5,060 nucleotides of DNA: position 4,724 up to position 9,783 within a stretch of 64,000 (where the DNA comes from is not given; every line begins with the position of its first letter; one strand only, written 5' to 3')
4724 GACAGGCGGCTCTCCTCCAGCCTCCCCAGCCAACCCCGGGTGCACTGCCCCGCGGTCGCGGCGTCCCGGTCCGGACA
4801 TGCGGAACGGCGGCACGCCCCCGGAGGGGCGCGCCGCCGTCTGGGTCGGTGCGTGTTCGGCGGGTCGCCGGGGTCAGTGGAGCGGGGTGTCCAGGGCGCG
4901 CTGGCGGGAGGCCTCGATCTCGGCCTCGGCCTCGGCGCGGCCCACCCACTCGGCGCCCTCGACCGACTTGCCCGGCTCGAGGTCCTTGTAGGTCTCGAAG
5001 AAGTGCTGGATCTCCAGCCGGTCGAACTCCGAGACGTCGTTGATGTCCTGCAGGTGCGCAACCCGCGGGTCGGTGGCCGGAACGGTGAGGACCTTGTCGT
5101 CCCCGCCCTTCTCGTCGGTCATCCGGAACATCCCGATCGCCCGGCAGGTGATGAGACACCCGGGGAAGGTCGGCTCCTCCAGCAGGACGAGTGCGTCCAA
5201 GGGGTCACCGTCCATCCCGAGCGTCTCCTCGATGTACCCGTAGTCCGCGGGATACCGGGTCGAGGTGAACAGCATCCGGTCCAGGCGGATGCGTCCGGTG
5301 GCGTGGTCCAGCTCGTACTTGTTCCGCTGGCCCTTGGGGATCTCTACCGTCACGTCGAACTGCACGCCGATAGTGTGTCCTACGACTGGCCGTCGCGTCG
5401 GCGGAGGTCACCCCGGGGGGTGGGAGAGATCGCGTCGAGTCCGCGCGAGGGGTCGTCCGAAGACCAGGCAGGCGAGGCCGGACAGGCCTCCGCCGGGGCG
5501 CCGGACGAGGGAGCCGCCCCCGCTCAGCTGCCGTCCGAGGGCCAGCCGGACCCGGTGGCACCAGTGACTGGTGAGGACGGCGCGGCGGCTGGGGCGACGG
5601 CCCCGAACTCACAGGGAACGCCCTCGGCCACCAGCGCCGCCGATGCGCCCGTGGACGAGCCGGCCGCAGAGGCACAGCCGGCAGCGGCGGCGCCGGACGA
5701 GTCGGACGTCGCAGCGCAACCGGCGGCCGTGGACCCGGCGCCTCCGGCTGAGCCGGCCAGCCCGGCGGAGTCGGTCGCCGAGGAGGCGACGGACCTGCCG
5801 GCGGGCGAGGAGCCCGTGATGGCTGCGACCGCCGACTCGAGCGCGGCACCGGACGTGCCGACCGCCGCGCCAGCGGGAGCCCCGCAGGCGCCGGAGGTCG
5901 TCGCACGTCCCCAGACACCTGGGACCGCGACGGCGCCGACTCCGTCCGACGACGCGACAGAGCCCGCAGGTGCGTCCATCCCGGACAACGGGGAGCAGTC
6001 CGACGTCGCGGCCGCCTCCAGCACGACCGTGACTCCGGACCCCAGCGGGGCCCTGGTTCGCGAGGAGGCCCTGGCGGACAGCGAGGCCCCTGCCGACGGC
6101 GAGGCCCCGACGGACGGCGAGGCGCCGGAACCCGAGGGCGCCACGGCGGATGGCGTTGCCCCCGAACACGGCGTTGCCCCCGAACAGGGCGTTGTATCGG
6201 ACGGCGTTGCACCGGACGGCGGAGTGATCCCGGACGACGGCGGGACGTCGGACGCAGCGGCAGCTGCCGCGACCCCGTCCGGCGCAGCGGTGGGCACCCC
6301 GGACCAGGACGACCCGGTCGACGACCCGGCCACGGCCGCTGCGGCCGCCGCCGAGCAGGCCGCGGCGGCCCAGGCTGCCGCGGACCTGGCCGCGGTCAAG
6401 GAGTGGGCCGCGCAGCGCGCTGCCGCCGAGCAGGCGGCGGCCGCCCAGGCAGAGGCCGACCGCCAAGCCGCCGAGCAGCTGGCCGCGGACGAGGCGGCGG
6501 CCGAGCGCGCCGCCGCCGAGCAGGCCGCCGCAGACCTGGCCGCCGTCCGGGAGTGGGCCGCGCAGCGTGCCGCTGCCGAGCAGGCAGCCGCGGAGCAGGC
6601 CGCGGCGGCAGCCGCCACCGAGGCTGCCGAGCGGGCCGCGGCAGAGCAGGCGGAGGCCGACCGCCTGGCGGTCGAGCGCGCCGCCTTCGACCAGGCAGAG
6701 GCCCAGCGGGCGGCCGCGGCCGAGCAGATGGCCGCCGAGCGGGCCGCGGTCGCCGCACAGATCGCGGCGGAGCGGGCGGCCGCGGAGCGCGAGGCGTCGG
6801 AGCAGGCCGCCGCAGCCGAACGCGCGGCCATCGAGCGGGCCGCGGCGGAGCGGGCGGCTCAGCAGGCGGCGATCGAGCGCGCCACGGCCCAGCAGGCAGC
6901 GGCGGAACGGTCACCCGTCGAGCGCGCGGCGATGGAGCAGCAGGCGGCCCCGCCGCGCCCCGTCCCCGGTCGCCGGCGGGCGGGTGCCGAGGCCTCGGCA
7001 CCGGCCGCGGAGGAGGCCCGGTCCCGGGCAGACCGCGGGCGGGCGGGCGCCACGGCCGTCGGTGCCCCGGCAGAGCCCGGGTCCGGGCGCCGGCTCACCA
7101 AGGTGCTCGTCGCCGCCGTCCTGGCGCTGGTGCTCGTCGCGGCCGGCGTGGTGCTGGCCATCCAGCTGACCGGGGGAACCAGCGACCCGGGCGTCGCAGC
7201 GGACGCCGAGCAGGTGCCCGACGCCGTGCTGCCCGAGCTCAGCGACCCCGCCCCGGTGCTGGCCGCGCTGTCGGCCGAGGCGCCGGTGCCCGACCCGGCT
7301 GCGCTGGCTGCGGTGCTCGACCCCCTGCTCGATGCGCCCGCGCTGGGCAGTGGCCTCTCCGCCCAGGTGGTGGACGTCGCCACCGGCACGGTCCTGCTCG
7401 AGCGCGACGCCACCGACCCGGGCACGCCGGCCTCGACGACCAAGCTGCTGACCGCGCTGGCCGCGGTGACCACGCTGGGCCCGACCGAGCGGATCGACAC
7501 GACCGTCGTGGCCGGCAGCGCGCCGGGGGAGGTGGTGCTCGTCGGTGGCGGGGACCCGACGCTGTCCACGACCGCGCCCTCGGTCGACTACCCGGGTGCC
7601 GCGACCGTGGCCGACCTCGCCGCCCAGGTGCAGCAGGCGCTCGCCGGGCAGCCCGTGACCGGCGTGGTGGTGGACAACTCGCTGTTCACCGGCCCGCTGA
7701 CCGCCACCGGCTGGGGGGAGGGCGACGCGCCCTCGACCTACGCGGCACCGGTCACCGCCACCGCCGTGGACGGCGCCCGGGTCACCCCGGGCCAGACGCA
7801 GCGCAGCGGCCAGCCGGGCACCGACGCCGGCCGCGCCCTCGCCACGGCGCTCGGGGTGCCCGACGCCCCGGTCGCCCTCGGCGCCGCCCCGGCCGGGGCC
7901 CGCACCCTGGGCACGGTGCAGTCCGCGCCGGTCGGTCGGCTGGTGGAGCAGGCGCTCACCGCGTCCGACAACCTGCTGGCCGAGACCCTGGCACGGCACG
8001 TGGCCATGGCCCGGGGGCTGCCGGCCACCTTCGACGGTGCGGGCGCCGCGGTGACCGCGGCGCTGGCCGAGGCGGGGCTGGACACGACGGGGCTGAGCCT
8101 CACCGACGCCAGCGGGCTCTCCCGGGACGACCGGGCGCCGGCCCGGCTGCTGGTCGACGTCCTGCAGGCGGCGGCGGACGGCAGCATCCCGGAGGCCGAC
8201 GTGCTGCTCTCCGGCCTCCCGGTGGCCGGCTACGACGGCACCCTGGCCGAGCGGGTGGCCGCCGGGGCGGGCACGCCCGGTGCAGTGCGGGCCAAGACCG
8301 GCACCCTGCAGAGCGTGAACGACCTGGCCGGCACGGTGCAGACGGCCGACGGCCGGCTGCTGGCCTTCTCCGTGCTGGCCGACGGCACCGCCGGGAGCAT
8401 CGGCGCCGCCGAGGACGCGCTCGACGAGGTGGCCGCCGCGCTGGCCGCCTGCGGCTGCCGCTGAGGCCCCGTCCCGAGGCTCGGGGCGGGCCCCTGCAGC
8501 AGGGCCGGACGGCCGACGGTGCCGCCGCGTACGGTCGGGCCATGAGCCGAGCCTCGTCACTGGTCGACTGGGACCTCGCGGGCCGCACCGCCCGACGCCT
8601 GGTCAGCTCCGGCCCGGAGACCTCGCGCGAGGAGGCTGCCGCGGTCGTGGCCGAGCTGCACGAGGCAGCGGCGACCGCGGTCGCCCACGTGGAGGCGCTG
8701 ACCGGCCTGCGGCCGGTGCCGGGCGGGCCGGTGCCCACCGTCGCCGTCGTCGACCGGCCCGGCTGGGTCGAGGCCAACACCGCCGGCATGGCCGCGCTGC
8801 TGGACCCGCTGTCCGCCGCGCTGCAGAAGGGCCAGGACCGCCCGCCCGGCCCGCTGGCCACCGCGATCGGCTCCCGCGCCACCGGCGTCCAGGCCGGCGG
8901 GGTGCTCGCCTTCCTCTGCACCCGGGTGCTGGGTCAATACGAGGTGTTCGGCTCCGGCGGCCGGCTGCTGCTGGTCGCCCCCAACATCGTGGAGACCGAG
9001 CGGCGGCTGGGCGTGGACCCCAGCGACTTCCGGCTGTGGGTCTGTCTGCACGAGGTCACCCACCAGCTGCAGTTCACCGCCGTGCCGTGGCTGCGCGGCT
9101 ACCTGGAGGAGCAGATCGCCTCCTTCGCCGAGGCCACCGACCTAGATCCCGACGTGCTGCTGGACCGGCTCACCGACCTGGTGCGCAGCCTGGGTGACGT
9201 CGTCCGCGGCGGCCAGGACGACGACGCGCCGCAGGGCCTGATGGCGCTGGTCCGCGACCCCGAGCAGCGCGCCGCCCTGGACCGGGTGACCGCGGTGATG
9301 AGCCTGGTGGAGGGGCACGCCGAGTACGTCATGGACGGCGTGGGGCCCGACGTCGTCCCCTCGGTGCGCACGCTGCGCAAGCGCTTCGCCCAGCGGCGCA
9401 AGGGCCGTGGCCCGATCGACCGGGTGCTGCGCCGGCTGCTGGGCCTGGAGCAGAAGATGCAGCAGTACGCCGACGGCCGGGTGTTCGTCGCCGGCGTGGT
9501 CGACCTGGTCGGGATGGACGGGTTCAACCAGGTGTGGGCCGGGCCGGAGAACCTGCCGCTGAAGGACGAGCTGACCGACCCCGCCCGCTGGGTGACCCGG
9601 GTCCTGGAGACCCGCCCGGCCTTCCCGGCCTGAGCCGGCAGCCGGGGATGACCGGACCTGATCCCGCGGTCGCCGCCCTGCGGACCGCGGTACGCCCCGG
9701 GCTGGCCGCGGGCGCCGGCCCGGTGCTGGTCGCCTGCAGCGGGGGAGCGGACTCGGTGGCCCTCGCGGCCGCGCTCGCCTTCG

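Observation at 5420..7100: DacB with a ~550 aa cytoplasmic extension: acidic disordered block plus long Ala/Glu/Gln/Arg helix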

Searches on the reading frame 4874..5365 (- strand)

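Call 57: search_protein_families(library=pfam, proteins=[window:4874-5365:-], max_evalue=0.001)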
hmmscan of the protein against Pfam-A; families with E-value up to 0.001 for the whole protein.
window:4874-5365:- (163 aa): 1 family
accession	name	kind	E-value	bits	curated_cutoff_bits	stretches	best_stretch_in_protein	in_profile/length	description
PF00719.24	Pyrophosphatase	-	2.3e-57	193.6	23.5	1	5-156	1-151/153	Inorganic pyrophosphatase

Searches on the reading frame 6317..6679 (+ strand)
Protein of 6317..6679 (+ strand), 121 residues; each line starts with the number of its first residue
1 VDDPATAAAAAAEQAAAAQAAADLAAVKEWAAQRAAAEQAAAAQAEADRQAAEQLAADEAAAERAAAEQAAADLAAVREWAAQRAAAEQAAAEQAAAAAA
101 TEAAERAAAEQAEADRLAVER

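Call 61: search_protein_representatives(protein=window:6317-6679:+)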
Query: 121 residues. Proteins with E-value up to 0.001 (for the whole library): 92; up to 1e-10: 13; up to 1e-30: 1. The best 92 are listed.
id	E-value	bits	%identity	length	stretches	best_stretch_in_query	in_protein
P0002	2.0e-38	146.7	100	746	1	1-121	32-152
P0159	5.8e-24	100.5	60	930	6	10-120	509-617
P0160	6.0e-24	100.5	60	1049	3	3-98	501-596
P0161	1.2e-15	74.1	54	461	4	10-121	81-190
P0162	7.7e-15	71.4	45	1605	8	6-120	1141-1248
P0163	1.0e-14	71.1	58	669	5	4-115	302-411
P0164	5.9e-14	68.6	27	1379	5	8-96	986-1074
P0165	3.8e-13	66.0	56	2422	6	9-119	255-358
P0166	1.6e-12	64.0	53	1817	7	10-121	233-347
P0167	1.7e-12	64.0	55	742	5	5-97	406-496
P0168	1.2e-11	61.2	59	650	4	12-109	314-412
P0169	1.6e-11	60.9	54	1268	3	10-117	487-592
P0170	5.1e-11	59.3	59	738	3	10-121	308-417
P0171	1.5e-10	57.7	47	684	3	20-116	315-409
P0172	3.0e-10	56.8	50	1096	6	11-118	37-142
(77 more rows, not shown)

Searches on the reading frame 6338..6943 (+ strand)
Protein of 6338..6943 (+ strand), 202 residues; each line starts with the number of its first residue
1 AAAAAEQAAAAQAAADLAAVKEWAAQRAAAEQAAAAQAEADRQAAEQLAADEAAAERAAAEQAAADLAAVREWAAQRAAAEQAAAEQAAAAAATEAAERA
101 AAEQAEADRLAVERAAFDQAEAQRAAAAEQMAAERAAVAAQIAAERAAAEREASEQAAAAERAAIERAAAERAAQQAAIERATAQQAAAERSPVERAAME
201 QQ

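Call 46: search_solved_structures(query=window:6338-6943:+, max_evalue=1, show_alignments=2)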
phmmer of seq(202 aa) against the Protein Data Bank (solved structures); distinct sequences matched with E-value up to 1: 2.
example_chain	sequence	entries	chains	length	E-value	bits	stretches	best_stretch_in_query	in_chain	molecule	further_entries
8idc_E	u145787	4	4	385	0.031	18.2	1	17-197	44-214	NlpC/P60 family protein | Probable endopeptidase MT2245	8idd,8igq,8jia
6okx_A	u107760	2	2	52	0.071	17.1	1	85-132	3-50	Plasminogen-binding group A streptococcal M-like protein PAM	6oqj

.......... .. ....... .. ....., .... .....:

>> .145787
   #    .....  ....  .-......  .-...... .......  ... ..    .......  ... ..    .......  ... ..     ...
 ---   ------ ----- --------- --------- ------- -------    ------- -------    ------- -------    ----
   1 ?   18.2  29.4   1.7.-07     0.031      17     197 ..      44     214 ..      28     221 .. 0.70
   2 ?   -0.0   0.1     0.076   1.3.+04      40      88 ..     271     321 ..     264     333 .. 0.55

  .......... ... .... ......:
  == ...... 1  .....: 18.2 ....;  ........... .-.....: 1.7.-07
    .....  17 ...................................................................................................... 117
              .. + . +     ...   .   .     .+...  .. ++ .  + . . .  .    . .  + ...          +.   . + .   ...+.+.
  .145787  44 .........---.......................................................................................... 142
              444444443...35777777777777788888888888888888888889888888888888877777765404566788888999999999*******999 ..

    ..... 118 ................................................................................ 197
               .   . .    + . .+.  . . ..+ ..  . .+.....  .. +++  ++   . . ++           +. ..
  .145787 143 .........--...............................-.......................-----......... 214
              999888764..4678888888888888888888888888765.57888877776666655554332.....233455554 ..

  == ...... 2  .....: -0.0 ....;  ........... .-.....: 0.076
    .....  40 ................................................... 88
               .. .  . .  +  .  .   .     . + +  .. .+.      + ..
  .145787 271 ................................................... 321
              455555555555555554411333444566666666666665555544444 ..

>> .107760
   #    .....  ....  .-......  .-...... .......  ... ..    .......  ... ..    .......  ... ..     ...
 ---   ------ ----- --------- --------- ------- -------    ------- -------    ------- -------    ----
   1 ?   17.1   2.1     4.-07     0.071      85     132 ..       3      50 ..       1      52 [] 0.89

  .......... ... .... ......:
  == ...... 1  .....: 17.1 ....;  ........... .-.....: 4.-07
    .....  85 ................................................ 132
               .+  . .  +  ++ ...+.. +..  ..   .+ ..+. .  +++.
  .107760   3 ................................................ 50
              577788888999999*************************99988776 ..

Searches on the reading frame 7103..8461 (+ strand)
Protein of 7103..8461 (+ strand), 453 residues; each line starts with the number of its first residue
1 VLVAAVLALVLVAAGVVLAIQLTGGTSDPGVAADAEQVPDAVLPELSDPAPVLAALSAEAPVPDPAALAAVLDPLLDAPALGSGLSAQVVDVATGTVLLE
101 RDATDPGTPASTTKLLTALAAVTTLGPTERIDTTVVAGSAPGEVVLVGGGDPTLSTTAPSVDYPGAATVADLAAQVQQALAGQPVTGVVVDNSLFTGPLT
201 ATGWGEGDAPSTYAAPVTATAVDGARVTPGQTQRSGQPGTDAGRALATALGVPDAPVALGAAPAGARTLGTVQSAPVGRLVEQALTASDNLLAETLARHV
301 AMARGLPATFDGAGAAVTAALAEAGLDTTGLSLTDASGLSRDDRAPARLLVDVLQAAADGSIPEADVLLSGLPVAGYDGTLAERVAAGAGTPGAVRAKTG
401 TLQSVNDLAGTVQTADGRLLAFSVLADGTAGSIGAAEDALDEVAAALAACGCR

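Call 47: search_solved_structures(query=window:7103-8461:+, max_evalue=0.00001)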
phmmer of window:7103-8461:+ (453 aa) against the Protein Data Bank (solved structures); distinct sequences matched with E-value up to 0.00001: 6.
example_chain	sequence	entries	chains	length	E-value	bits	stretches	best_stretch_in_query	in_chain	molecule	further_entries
2ex2_A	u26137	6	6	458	4.8e-31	111.7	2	269-428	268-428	Penicillin-binding protein 4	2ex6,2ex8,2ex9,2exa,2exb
2wke_A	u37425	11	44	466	1.1e-28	104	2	189-440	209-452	D-ALANYL-D-ALANINE CARBOXYPEPTIDASE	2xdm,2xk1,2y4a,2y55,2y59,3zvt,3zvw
3zcz_A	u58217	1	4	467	1.1e-28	104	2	189-440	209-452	D-ALANYL-D-ALANINE CARBOXYPEPTIDASE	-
1w79_A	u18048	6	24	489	1.4e-28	103.6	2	197-440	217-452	D-alanyl-D-alanine carboxypeptidase | D-ALANYL-D-ALANINE CARBOXYPEPTIDASE,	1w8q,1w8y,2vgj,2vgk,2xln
1w5d_A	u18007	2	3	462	4.6e-24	88.7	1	256-448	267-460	PENICILLIN-BINDING PROTEIN | D-alanyl-D-alanine carboxypeptidase DacC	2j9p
3a3d_A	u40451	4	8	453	1.5e-16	64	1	256-429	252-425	Penicillin-binding protein 4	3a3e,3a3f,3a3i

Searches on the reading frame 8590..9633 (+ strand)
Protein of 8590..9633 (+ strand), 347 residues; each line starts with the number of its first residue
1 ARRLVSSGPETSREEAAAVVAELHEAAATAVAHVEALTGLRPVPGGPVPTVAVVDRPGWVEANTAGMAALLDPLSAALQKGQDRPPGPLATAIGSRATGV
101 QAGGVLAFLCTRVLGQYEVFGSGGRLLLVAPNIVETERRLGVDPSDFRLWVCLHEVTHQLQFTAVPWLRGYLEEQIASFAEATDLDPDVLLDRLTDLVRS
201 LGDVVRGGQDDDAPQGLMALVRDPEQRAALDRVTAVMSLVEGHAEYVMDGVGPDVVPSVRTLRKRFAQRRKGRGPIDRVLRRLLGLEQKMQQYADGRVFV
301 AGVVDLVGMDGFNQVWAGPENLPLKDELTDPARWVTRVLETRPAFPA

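Call 57: search_protein_families(library=pfam, proteins=[window:8590-9633:+], max_evalue=0.001)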
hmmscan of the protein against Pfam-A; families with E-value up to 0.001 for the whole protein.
window:8590-9633:+ (347 aa): 1 family
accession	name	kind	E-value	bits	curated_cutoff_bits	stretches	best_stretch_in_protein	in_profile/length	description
PF10103.15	Zincin_2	-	4.1e-106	355.6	25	1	1-335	10-344/344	Zincin-like metallopeptidase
